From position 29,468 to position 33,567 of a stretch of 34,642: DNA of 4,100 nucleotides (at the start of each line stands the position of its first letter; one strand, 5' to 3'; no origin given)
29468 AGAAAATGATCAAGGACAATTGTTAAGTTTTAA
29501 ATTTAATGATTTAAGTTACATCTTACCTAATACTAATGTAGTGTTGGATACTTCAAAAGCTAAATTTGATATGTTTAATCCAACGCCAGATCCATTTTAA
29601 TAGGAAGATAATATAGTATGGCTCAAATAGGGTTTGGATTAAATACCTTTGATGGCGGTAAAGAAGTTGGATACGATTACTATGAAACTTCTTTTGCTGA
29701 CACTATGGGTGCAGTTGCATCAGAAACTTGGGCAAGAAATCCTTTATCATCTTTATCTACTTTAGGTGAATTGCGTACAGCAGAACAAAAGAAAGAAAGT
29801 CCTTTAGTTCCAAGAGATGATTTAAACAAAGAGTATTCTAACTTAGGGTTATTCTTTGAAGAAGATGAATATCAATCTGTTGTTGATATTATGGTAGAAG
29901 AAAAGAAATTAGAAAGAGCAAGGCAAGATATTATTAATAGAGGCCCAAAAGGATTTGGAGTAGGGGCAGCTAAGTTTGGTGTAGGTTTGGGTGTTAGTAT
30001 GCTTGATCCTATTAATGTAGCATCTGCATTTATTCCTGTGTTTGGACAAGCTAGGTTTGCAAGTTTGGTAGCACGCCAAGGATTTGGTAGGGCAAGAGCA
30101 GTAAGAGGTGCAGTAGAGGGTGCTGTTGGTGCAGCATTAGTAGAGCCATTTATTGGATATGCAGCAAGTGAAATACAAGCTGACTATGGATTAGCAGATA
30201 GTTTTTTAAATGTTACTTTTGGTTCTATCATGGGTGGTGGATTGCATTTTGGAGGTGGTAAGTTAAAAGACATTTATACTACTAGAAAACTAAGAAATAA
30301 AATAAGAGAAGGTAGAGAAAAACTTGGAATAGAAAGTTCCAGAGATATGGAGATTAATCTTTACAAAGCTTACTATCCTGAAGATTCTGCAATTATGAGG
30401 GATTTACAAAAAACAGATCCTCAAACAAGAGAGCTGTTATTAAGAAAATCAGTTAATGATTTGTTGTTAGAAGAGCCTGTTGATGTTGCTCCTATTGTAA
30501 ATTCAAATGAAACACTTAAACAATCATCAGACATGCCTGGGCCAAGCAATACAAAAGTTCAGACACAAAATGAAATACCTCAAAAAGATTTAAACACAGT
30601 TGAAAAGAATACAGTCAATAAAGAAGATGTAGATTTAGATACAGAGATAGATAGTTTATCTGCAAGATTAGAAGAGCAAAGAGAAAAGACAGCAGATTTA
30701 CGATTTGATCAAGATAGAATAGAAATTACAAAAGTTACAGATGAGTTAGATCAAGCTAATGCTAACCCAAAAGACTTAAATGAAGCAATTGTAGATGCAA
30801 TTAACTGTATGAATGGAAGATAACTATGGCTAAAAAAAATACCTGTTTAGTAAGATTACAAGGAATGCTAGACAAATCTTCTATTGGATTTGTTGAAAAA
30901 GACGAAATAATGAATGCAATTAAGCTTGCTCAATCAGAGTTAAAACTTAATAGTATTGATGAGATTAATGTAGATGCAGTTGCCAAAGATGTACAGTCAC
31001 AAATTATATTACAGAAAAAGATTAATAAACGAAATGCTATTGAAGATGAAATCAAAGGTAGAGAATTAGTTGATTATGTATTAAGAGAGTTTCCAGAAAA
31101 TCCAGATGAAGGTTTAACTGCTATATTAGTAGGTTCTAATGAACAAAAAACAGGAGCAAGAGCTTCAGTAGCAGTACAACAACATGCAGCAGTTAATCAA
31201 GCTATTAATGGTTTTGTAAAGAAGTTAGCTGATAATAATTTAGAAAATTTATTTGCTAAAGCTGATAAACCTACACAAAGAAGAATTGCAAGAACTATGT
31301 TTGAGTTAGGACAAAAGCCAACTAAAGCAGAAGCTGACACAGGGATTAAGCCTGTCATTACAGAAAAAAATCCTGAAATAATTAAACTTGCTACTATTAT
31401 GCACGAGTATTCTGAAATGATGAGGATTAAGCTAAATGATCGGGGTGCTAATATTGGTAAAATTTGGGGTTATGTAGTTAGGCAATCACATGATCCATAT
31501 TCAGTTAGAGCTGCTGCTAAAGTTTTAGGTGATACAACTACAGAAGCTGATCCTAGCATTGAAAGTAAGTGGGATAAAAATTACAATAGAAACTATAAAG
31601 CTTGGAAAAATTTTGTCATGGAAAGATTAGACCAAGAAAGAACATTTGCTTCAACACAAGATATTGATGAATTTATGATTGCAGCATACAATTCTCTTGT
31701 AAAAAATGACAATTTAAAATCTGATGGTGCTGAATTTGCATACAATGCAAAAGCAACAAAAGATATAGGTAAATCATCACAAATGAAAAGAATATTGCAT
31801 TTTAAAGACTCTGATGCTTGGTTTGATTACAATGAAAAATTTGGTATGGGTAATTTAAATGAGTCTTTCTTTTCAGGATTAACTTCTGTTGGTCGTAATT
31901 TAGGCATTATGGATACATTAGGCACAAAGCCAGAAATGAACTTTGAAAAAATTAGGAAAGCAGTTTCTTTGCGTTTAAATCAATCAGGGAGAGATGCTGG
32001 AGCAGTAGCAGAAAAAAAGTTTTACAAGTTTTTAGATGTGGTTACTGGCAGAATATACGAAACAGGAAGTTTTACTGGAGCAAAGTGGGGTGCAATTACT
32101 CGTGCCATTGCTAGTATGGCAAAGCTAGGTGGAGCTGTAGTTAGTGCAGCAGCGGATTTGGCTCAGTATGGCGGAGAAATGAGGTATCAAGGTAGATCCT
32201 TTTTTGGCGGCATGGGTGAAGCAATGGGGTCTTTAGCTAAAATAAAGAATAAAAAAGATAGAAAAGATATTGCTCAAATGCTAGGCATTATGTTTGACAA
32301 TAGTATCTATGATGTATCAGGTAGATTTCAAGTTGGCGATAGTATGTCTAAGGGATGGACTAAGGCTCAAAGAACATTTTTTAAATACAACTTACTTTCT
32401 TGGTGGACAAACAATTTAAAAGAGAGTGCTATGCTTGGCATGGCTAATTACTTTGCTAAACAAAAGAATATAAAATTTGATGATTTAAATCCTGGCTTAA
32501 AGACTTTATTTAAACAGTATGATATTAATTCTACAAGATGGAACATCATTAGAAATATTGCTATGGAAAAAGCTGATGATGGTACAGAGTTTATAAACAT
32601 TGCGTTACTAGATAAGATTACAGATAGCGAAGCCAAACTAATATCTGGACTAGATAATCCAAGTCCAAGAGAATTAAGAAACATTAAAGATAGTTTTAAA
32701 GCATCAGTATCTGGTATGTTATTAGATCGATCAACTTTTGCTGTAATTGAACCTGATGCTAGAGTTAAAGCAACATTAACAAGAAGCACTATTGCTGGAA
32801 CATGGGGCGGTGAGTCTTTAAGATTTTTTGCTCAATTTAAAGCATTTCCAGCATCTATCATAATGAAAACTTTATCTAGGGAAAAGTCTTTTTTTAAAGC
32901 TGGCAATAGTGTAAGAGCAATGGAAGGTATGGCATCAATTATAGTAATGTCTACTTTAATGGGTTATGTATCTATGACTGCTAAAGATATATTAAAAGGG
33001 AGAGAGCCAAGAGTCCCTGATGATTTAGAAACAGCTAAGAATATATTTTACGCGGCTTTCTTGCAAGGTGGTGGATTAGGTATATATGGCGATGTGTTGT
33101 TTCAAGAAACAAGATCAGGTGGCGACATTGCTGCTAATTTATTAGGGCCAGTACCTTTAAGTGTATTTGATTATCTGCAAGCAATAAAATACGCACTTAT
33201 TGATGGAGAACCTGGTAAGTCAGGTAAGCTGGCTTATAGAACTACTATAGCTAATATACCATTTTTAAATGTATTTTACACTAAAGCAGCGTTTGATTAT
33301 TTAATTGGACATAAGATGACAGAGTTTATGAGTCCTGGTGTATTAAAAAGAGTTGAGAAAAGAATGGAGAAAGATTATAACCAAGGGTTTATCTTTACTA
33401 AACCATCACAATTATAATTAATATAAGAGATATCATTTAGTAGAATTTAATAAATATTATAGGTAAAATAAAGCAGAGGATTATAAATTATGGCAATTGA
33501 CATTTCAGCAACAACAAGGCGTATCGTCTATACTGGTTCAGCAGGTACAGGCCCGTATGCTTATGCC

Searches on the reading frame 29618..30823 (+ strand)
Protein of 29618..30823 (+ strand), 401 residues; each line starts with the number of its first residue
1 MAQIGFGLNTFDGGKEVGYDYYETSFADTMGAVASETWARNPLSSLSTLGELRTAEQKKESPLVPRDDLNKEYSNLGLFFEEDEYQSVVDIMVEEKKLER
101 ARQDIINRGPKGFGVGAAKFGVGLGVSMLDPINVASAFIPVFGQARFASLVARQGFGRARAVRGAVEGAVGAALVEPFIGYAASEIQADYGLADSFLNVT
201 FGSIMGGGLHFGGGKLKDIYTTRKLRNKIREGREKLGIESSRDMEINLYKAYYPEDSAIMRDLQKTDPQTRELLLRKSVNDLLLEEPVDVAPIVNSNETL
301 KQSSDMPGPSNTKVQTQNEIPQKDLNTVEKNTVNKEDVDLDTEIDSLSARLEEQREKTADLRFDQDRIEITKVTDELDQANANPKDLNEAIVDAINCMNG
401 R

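Call 43: search_protein_families(library=phrogs, proteins=[window:29618-30823:+], max_evalue=0.00001)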
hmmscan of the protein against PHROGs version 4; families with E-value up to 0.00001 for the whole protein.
window:29618-30823:+ (401 aa): 2 families
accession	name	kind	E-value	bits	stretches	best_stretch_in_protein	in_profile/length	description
phrog_3003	-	unknown function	2.5e-41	143.1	1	23-228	20-225/568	-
phrog_342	-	head and packaging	1.7e-07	30.7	1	116-255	311-416/1235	internal virion protein with endolysin domain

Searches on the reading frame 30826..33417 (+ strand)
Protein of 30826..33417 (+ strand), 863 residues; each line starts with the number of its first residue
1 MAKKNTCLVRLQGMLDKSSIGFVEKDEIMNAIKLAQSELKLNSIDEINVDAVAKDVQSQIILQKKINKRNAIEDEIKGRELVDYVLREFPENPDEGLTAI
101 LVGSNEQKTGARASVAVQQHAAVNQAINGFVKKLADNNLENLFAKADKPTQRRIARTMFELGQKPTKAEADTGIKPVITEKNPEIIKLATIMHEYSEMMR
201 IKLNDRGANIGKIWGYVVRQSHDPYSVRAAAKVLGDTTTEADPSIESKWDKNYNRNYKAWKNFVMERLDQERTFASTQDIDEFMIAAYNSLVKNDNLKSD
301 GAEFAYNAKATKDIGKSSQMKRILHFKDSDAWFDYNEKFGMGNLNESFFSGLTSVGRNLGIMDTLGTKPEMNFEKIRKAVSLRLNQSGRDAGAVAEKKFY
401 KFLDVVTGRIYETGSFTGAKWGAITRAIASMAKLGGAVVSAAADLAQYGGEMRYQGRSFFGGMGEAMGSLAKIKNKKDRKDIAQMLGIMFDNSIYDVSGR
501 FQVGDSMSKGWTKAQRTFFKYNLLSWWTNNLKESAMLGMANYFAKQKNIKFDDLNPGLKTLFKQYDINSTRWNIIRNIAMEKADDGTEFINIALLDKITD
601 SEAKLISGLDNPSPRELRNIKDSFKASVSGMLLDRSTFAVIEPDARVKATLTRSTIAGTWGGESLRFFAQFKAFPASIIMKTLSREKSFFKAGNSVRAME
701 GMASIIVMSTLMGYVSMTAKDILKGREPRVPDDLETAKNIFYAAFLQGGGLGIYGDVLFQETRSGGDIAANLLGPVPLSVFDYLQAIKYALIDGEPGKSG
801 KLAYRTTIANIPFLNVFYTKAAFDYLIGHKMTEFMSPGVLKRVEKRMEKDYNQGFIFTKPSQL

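Call 43: search_protein_families(library=phrogs, proteins=[window:30826-33417:+], max_evalue=0.00001)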
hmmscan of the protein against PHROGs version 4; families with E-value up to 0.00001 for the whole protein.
window:30826-33417:+ (863 aa): 3 families
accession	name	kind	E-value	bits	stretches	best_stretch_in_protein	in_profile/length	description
phrog_684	-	head and packaging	7.9e-148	495.3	1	4-859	2-825/840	virion structural protein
phrog_26678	-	unknown function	1.9e-35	123.5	1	557-857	19-308/324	-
phrog_23925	-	unknown function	1.4e-16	61.4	1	254-489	213-458/471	-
